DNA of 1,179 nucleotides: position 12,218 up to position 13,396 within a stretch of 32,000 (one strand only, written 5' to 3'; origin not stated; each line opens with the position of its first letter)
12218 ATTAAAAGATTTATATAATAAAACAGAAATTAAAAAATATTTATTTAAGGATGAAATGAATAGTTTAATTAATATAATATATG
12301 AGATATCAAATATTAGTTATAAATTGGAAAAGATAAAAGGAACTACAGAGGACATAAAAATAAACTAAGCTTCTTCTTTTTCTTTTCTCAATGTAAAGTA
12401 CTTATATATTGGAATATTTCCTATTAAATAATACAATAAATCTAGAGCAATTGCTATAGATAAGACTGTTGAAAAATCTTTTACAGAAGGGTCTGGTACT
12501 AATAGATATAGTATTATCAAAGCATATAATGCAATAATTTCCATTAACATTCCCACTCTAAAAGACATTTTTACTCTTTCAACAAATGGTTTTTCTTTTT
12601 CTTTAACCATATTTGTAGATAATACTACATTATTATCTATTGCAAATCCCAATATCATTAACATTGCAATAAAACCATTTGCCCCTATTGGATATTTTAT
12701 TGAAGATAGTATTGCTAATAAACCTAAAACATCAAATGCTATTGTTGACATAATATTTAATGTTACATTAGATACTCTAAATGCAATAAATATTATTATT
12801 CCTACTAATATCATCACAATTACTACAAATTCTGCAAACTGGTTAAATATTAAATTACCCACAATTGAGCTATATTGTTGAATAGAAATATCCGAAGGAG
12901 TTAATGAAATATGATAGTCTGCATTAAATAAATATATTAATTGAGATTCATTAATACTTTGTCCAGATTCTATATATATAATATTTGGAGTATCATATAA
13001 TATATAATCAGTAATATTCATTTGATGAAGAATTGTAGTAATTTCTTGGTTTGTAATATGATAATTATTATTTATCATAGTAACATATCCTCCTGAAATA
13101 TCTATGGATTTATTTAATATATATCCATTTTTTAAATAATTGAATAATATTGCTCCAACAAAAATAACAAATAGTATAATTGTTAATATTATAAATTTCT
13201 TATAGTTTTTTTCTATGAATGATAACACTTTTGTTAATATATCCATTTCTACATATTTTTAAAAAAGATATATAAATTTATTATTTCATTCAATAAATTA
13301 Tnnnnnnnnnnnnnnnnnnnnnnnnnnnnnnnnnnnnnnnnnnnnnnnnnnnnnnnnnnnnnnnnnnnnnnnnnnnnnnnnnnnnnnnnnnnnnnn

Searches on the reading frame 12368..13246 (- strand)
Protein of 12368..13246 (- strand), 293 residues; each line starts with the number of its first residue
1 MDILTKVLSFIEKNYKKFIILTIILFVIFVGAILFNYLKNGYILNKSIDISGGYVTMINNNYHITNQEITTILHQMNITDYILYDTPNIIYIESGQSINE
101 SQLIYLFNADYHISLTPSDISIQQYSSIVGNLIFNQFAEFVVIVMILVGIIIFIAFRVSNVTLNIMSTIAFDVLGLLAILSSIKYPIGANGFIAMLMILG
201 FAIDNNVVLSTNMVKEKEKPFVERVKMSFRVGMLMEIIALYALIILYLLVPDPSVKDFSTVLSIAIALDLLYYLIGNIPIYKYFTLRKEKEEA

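Call 37: search_protein_families(library=pfam, proteins=[window:12368-13246:-], max_evalue=0.001)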
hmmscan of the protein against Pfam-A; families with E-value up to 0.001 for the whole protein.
window:12368-13246:- (293 aa): 1 family
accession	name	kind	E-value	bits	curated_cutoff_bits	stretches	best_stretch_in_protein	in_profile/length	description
PF02355.23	SecD_SecF_C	-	4.4e-13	49.5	20.5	1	118-271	14-173/189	Protein export membrane protein SecD/SecF, C-terminal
